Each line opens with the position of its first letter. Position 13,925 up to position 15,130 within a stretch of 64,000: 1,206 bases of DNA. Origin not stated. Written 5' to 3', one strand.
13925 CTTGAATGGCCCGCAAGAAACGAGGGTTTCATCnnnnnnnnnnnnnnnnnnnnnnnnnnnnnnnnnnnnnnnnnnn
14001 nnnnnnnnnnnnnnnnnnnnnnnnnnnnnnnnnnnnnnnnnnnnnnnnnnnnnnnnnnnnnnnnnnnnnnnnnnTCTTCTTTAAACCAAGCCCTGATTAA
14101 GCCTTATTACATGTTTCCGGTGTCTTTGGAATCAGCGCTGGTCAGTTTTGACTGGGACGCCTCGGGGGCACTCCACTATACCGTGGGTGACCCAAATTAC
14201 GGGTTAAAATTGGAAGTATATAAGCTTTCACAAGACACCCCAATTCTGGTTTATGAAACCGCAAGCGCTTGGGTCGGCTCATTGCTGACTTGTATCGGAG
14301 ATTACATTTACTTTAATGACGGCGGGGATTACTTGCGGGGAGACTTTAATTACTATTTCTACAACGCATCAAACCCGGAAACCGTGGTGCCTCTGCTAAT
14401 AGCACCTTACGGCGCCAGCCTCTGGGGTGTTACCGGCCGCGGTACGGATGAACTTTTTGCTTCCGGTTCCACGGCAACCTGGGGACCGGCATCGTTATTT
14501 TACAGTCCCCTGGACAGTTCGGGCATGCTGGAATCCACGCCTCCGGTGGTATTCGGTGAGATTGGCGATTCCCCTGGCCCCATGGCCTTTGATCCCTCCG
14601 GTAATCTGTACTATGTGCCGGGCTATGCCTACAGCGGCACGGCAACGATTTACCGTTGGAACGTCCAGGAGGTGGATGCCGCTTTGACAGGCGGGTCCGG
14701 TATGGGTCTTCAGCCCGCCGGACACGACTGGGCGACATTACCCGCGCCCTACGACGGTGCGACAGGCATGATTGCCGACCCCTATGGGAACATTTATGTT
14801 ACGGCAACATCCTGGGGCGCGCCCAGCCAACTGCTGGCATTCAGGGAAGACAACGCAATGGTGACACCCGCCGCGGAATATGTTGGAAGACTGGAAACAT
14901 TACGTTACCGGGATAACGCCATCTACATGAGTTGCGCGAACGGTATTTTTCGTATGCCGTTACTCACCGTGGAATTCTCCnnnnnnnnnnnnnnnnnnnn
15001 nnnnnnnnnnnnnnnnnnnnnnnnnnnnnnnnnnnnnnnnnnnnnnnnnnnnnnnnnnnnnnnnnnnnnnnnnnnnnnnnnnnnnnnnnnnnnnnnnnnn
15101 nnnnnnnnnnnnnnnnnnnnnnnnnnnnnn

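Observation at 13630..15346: Cobalamin riboswitch controlling a secreted beta-propeller/Ig-like, exosortase-anchored protein: candidate novel surface B12-capture system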

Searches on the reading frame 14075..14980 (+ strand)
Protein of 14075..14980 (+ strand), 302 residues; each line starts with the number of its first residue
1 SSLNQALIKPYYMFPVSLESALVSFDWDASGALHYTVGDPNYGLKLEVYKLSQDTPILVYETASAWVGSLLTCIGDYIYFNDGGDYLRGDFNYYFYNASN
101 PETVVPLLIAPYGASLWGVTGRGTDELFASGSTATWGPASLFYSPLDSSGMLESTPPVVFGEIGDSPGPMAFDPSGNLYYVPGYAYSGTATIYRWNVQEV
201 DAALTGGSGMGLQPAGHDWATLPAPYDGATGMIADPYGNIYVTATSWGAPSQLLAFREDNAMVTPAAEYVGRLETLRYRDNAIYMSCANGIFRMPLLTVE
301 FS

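Call 54: search_solved_structures(query=A2, max_evalue=10, show_alignments=4)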
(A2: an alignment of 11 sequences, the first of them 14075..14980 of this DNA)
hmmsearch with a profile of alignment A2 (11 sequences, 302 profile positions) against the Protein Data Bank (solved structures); distinct sequences matched with E-value up to 10: 8.
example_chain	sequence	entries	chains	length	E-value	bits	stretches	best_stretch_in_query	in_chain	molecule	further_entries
4o5s_A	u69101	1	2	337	0.061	15.5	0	217-243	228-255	Diisopropyl-fluorophosphatase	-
4o5t_A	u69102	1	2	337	0.061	15.5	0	217-243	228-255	Diisopropyl-fluorophosphatase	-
8pkr_A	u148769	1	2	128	0.07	15.3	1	211-248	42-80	non-specific serine/threonine protein kinase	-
9g65_A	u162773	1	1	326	0.11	14.7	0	220-247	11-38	Engineered photoenzyme SpEnT1.3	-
1rwi_B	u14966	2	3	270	0.13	14.3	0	212-249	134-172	Serine/threonine-protein kinase pknD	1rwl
4i97_A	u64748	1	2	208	0.14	14.3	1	72-140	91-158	DELTA CLASS 1 GLUTATHIONE S-TRANSFERASE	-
8pkq_A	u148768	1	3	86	0.6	12.2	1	211-246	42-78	non-specific serine/threonine protein kinase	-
3u0s_A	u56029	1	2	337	0.82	11.8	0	217-243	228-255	Diisopropyl-fluorophosphatase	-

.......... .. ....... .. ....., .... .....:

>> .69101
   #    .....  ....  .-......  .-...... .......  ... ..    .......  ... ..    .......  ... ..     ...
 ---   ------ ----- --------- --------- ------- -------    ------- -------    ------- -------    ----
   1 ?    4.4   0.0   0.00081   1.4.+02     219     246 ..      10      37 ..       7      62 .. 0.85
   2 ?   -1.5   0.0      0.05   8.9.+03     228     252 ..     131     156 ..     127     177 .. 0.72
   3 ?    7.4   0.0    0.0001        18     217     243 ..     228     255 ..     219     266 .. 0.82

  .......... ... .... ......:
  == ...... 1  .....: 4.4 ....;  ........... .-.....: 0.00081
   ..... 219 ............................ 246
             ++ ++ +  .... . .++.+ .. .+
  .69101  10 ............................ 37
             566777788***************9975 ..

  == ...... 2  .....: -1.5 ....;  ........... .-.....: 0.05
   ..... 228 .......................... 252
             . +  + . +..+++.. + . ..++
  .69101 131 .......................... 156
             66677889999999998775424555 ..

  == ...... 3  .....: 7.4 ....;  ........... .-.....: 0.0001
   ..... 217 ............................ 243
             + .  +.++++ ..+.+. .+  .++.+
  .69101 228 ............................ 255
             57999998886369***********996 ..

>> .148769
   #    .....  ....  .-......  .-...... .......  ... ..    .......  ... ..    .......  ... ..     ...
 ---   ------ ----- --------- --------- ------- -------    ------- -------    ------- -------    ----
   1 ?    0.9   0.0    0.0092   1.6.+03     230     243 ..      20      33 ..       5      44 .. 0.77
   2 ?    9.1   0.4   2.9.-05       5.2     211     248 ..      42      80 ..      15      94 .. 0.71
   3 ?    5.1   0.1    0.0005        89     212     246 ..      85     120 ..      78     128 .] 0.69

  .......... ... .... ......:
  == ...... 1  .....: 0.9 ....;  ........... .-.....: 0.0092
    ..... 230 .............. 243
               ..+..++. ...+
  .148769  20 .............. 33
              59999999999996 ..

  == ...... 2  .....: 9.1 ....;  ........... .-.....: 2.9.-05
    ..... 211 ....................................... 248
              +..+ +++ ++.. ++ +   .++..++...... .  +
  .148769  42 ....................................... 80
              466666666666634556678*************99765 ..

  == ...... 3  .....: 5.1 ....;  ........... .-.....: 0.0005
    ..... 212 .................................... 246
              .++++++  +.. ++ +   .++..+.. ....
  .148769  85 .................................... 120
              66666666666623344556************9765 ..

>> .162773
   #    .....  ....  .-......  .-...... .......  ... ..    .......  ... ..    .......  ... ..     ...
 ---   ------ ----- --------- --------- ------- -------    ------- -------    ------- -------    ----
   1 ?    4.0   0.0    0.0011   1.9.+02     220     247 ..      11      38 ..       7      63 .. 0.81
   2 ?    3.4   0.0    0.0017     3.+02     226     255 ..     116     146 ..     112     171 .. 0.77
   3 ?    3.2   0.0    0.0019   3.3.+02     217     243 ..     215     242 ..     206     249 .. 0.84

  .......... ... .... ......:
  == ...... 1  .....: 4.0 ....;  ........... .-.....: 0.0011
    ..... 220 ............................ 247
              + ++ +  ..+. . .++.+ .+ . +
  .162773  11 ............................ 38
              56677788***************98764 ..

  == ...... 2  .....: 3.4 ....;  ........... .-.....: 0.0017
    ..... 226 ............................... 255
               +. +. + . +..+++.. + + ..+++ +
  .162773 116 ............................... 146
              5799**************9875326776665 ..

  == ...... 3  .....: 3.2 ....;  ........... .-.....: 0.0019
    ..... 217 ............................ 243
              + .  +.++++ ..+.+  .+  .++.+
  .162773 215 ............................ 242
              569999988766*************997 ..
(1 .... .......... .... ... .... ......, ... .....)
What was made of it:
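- On BtuG (PF16819, Bacteroides B12-capturing lipoprotein): The propeller profile A2 finds no BtuG chain in the PDB at E<=10 (call 54).
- On SGL / NHL-type six-bladed propellers: The only alignable blade puts a near-invariant Thr where DFPase has D229 (call 54).
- Closest known: SGL / Drp35 / NHL six-bladed propellers. Different: The catalytic metal ligand position is not conserved (call 54).
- At the position aligned to the catalytic calcium ligand D229 of DFPase, the family has a near-invariant Thr in GATG (call 54).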

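Call 55: search_protein_representatives(alignment_id=A2)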
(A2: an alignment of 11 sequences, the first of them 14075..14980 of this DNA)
Query: 11 sequences, 302 profile positions. Proteins with E-value up to 0.001 (for the whole library): 288; up to 1e-10: 100; up to 1e-30: 68. The best 150 are listed.
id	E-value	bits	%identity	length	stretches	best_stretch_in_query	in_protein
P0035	2.7e-252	850.7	-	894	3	4-294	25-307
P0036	7.3e-185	629.3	-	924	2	4-300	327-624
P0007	2.6e-137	473.1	-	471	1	2-301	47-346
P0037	8.9e-102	356.5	-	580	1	3-295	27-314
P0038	4.3e-100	350.9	-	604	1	3-299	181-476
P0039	1.7e-99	349.0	-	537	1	2-295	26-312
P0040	1.0e-97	343.1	-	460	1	3-298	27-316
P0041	6.1e-92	324.2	-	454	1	4-299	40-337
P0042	2.1e-90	319.1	-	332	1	2-294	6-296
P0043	1.1e-89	316.8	-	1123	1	2-296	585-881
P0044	5.3e-89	314.5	-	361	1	3-295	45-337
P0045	1.7e-87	309.6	-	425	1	4-294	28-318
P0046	2.2e-85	302.6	-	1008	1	2-298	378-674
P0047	9.5e-83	294.0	-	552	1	3-297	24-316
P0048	1.9e-80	286.5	-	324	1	4-295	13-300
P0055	6.0e-57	209.3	-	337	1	3-297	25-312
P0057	7.4e-52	192.6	-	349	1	5-294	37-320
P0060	4.0e-47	177.0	-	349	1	4-294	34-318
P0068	4.6e-45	170.2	-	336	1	14-295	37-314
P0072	2.3e-43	164.6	-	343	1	7-295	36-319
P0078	7.8e-39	149.8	-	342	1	10-295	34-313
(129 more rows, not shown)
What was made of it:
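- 14075..14977 (+): Six-bladed beta-propeller, residues ~40-340. This is the module conserved across the family and linked to the riboswitch. Family-invariant motifs include SFDWD, FNDGG, GATG..D and RLET. Profile A2 finds 100 cluster representatives at E<=1e-10 (call 55).
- On Riboswitch-linked propeller family 'A' (defined here): There are 68 cluster representatives at E<=1e-30 and 100 at E<=1e-10 (call 55).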

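Call 56: find_encoding_contigs(protein=P0060, flank=8000, max_places=4)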
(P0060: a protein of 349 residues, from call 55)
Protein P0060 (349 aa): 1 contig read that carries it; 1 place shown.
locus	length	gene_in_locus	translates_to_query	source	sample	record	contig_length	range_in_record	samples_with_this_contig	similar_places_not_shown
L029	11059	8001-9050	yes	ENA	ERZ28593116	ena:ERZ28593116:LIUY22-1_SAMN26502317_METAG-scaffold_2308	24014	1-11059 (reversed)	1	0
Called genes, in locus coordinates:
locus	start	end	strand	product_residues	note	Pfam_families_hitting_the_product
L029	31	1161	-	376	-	PF01594:AI-2E_transport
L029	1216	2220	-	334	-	PF22612:GH113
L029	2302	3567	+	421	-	PF01135:PCMT (weak), PF01209:Ubie_methyltran, PF01728:FtsJ (weak), PF13489:Methyltransf_23, PF13847:Methyltransf_31, PF08241:Methyltransf_11 (weak), PF13649:Methyltransf_25, PF13847:Methyltransf_31, +3 more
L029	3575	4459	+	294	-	PF00230:MIP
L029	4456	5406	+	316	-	PF04055:Radical_SAM, PF12345:DUF3641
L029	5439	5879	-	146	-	PF01451:LMWPc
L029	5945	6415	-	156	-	PF00578:AhpC-TSA, PF08534:Redoxin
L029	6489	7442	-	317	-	PF01545:Cation_efflux, PF16916:ZT_dimer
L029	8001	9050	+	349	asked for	-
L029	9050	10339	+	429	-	-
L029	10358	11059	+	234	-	?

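Call 58: find_encoding_contigs(protein=P0057, flank=6000, max_places=3)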
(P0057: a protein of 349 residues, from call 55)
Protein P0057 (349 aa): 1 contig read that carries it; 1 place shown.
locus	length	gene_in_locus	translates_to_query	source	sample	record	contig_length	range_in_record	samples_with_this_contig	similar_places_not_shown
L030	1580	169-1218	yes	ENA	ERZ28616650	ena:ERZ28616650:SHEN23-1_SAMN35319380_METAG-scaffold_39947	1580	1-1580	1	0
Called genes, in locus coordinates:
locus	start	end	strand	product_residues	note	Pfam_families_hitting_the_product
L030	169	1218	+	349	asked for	-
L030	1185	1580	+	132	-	?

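Call 59: find_encoding_contigs(protein=P0068, flank=6000, max_places=3)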
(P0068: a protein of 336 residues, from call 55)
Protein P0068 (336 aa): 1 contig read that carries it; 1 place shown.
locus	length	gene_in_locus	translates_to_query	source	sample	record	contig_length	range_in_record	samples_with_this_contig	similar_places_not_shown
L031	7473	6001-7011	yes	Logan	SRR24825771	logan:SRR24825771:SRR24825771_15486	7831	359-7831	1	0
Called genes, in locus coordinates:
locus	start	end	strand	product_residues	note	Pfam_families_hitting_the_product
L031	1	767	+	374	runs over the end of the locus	?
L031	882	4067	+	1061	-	PF08811:DUF1800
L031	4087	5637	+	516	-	PF07394:DUF1501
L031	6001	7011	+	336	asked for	-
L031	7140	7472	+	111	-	?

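Call 60: find_encoding_contigs(protein=P0078, flank=6000, max_places=3)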
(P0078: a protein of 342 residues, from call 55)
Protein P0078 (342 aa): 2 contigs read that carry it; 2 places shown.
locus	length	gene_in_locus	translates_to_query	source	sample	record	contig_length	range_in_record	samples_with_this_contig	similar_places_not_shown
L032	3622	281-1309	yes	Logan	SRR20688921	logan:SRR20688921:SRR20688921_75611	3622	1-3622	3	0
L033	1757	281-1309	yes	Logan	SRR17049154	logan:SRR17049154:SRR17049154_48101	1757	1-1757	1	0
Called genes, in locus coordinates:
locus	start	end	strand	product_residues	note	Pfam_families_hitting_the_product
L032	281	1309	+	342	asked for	-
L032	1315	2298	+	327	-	-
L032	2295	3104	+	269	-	-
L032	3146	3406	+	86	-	PF14375:Cys_rich_CWC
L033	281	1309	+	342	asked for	-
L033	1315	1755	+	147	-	?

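Call 61: find_encoding_contigs(protein=P0055, flank=6000, max_places=3)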
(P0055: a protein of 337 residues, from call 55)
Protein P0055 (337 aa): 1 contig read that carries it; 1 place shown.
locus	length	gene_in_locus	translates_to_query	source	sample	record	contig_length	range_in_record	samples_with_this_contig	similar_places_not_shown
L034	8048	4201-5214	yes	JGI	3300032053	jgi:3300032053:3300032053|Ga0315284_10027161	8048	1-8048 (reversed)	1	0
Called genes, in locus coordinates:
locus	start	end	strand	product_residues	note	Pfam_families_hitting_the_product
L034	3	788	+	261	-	?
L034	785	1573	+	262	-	PF00005:ABC_tran, PF13191:AAA_16 (weak), PF02463:SMC_N (faint), PF13304:AAA_21 (faint)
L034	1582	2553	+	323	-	PF01467:CTP_transf_like (weak), PF06574:FAD_syn, PF01687:Flavokinase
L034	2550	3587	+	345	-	PF01368:DHH, PF02272:DHHA1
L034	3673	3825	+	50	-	-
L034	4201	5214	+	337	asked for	-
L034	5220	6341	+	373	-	PF00404:Dockerin_1 (faint)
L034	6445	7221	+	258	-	-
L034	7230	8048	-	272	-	?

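Call 64: search_protein_families(library=pfam, proteins=[L032:1315-2295:+, L034:5220-6338:+, L029:9050-10336:+, L032:2295-3101:+, L034:6445-7218:+], max_evalue=0.1)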
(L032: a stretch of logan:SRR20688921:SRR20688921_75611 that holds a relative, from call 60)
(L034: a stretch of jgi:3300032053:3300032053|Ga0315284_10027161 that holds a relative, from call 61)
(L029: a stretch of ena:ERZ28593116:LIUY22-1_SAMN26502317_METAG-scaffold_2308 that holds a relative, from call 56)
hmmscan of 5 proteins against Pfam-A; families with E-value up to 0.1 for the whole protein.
L032:1315-2295:+ (327 aa): 1 family
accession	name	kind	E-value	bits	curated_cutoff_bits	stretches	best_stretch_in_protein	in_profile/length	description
PF07589.16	PEP-CTERM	-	8.6e-05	22.9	20.7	1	299-320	2-24/24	PEP-CTERM motif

L034:5220-6338:+ (373 aa): 1 family
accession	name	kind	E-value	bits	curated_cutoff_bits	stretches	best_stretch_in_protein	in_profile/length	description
PF00404.24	Dockerin_1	-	1.4e-05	25.6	22.9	1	274-322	1-52/57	Dockerin type I domain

L029:9050-10336:+ (429 aa): 1 family
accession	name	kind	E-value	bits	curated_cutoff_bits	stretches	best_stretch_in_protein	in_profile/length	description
PF22633.2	F5_F8_type_C_2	-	0.034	15.2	27.8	0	357-380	49-72/91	NedA-like, galactose-binding domain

L032:2295-3101:+ (269 aa): 1 family
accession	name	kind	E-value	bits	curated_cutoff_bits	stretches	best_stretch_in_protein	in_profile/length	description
PF07963.17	N_methyl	-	0.00025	20.9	21.2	1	10-34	3-27/27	Prokaryotic N-terminal methylation motif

L034:6445-7218:+ (258 aa): 1 family
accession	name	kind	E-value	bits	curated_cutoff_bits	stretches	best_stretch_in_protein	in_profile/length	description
PF07963.17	N_methyl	-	1.6e-05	24.7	21.2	1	5-26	6-27/27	Prokaryotic N-terminal methylation motif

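Call 65: search_protein_families(library=ncbifam, proteins=[P0057, P0060, P0068, P0072, P0055, L032:1315-2295:+, L032:2295-3101:+, L034:6445-7218:+, L034:5220-6338:+], max_evalue=0.1)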
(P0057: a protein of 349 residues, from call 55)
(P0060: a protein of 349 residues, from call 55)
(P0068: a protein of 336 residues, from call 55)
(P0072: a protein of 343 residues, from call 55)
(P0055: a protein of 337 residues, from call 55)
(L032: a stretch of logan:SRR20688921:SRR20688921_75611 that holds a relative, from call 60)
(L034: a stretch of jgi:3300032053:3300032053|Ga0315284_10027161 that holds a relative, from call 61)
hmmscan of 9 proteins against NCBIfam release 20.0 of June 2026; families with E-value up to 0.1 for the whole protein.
P0057 (349 aa): 2 families
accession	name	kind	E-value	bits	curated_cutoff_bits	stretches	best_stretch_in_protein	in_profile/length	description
NF038129.1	PEP_NF038129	equivalog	0.00016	21.6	65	1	286-344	138-194/194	NF038129 family PEP-CTERM protein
NF038120.1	PEP_CTERM_QFxxD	subfamily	0.06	13.2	80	1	314-344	186-214/215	NF038120 family PEP-CTERM protein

P0060 (349 aa): 2 families
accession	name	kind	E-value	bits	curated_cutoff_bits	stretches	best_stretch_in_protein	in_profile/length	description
TIGR02595.1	PEP_CTERM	domain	0.0029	18.3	16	1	319-342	1-23/24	PEP-CTERM sorting domain-containing protein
NF038118.1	PEP_CTERM_CCXG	equivalog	0.073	12.7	90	0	311-342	168-199/199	CCXG family PEP-CTERM protein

P0068 (336 aa): 3 families
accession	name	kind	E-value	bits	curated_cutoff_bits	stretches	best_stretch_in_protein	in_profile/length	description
NF038129.1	PEP_NF038129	equivalog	0.018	14.9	65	1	261-334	116-192/194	NF038129 family PEP-CTERM protein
NF047631.1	SodCMycob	equivalog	0.023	14.3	230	0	31-75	143-187/236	superoxide dismutase[Cu-Zn]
TIGR02595.1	PEP_CTERM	domain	0.032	15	16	1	313-336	1-24/24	PEP-CTERM sorting domain-containing protein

P0072 (343 aa): 11 families
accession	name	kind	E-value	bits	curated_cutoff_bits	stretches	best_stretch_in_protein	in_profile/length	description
NF038125.1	PEP_CTERM_THxN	subfamily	3.8e-06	26.7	85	1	314-341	222-246/246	THxN family PEP-CTERM protein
NF038129.1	PEP_NF038129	equivalog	1e-05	25.5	65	1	272-341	124-194/194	NF038129 family PEP-CTERM protein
TIGR02595.1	PEP_CTERM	domain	0.00018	22.1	16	1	318-341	1-24/24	PEP-CTERM sorting domain-containing protein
NF038118.1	PEP_CTERM_CCXG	equivalog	0.00029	20.6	90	1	307-341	165-199/199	CCXG family PEP-CTERM protein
NF038124.1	PEP_CTERM_TLD_A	exception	0.00083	19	100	1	310-341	209-234/235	PEP_CTERM-anchored TLD domain-containing protein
NF041927.1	Xrt_dep_XDP1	equivalog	0.0054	16.7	125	1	317-341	218-242/242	exosortase-dependent surface protein XDP1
NF038120.1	PEP_CTERM_QFxxD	subfamily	0.0055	16.6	80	1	317-341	192-214/215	NF038120 family PEP-CTERM protein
NF038126.1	PEP_CTERM_FxDxF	subfamily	0.0097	16.2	50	1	305-341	131-165/165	FxDxF family PEP-CTERM protein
NF041528.1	strep_LAETG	domain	0.03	14.1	30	1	322-340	17-35/35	LAETG motif-containing sortase-dependent surface protein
NF033947.0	PEP-cistern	hypoth_equivalog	0.043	13.5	60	1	303-340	160-195/195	cistern family PEP-CTERM protein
NF038119.1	PEP_CTERM_MHFG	equivalog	0.069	13.5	100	1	308-341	226-259/260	MHFG family PEP-CTERM protein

P0055 (337 aa): 7 families
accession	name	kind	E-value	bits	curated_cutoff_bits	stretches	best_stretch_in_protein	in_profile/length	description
NF038129.1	PEP_NF038129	equivalog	7e-05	22.8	65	1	231-334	90-194/194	NF038129 family PEP-CTERM protein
NF033554.9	floc_PepA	equivalog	0.00037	20.4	80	1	293-334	218-260/261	flocculation-associated PEP-CTERM protein PepA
NF038120.1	PEP_CTERM_QFxxD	subfamily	0.0026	17.6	80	1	310-333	192-215/215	NF038120 family PEP-CTERM protein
NF041927.1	Xrt_dep_XDP1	equivalog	0.0027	17.7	125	1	310-334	218-242/242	exosortase-dependent surface protein XDP1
NF038118.1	PEP_CTERM_CCXG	equivalog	0.011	15.4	90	1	308-334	173-199/199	CCXG family PEP-CTERM protein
NF038124.1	PEP_CTERM_TLD_A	exception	0.032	13.8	100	1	306-333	205-233/235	PEP_CTERM-anchored TLD domain-containing protein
NF038125.1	PEP_CTERM_THxN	subfamily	0.047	13.3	85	1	309-334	222-246/246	THxN family PEP-CTERM protein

L032:1315-2295:+ (327 aa): 13 families
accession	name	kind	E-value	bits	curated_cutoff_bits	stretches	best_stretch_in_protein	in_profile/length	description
NF038120.1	PEP_CTERM_QFxxD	subfamily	8e-07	29.1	80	1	197-321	94-215/215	NF038120 family PEP-CTERM protein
NF038129.1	PEP_NF038129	equivalog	1.4e-05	25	65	1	294-321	166-193/194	NF038129 family PEP-CTERM protein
NF038124.1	PEP_CTERM_TLD_A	exception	0.00021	21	100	1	276-322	187-234/235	PEP_CTERM-anchored TLD domain-containing protein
NF033170.0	lipo_LIC13355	subfamily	0.00021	20.6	120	1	93-191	59-152/273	LIC_13355 family lipoprotein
TIGR02595.1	PEP_CTERM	domain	0.0003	21.4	16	1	299-321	1-22/24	PEP-CTERM sorting domain-containing protein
NF038126.1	PEP_CTERM_FxDxF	subfamily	0.0017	18.6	50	1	295-321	138-164/165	FxDxF family PEP-CTERM protein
NF038125.1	PEP_CTERM_THxN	subfamily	0.0019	17.8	85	1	293-321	217-245/246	THxN family PEP-CTERM protein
NF041538.1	PEP_EDSA_1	subfamily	0.006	16.3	100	1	298-321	283-306/307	EDSAP-1 family PEP-CTERM protein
NF033554.9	floc_PepA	equivalog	0.0097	15.7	80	0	267-321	216-259/261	flocculation-associated PEP-CTERM protein PepA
NF041927.1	Xrt_dep_XDP1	equivalog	0.011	15.7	125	1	297-321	217-241/242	exosortase-dependent surface protein XDP1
NF038118.1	PEP_CTERM_CCXG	equivalog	0.013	15.2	90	1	298-321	175-198/199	CCXG family PEP-CTERM protein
NF038119.1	PEP_CTERM_MHFG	equivalog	0.016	15.5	100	1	295-321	232-258/260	MHFG family PEP-CTERM protein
NF033191.4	JDVT-CTERM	domain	0.073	13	27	0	306-321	20-35/35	JDVT-CTERM domain-containing protein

L032:2295-3101:+ (269 aa): 11 families
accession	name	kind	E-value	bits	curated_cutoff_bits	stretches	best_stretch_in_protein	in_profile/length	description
TIGR01710.1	typeII_sec_gspG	equivalog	3.5e-06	27.1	88.85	1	12-71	1-60/134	type II secretion system major pseudopilin GspG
NF041775.1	typeIV_PilA_Myxo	equivalog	8.9e-05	22.6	400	1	8-71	7-70/214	type IV pilin protein PilA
NF007862.0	PRK10574.1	equivalog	0.00026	21.1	138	1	11-40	4-33/145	prepilin peptidase-dependent pilin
NF041013.1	T4P_ComGE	equivalog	0.00026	21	49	1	10-49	2-41/83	competence type IV pilus minor pilin ComGE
NF007800.0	PRK10506.1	equivalog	0.0011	18.8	158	1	9-83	6-80/163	prepilin peptidase-dependent protein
TIGR02596.1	TIGR02596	subfamily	0.0019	18.3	70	1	14-54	1-41/196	Verru_Chthon cassette protein D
TIGR02532.1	IV_pilin_GFxxxE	domain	0.0041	16.9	16.3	1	12-34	2-24/24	prepilin-type N-terminal cleavage/methylation domain-containing protein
TIGR01708.2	typeII_sec_gspH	equivalog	0.0064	16.5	80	1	13-68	3-58/169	type II secretion system minor pseudopilin GspH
NF040999.1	pilin_ComGC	equivalog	0.02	15.1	75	1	12-41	2-31/84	competence type IV pilus major pilin ComGC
NF007660.0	PRK10332.1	equivalog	0.021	15.3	86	1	11-80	8-73/107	prepilin-type N-terminal cleavage/methylation domain-containing protein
TIGR02599.1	TIGR02599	subfamily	0.021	14.1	256.5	1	13-63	1-49/361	Verru_Chthon cassette protein C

L034:6445-7218:+ (258 aa): 11 families
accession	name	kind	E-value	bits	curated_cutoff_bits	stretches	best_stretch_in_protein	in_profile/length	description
TIGR01710.1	typeII_sec_gspG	equivalog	5.9e-08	32.8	88.85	1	5-60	2-57/134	type II secretion system major pseudopilin GspG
NF040999.1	pilin_ComGC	equivalog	1.7e-07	31.3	75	1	4-60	2-58/84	competence type IV pilus major pilin ComGC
NF041013.1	T4P_ComGE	equivalog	4.2e-06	26.8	49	1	5-60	5-61/83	competence type IV pilus minor pilin ComGE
NF041775.1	typeIV_PilA_Myxo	equivalog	7.6e-05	22.8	400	1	2-64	9-70/214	type IV pilin protein PilA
NF007862.0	PRK10574.1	equivalog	0.00035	20.7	138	1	2-61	3-62/145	prepilin peptidase-dependent pilin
TIGR02532.1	IV_pilin_GFxxxE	domain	0.00073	19.3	16.3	1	5-26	3-24/24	prepilin-type N-terminal cleavage/methylation domain-containing protein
TIGR02596.1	TIGR02596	subfamily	0.00095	19.3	70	1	6-26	1-21/196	Verru_Chthon cassette protein D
TIGR01708.2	typeII_sec_gspH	equivalog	0.0038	17.3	80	1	4-53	2-52/169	type II secretion system minor pseudopilin GspH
TIGR02599.1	TIGR02599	subfamily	0.014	14.6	256.5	1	5-43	1-39/361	Verru_Chthon cassette protein C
NF047828.1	T3SSXpsI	equivalog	0.029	14.4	150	1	5-36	3-35/132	type II secretion system protein XpsI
NF041002.1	pilin_ComGF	equivalog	0.074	13.3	80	1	5-55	3-53/139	competence type IV pilus minor pilin ComGF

L034:5220-6338:+ (373 aa): 0 families
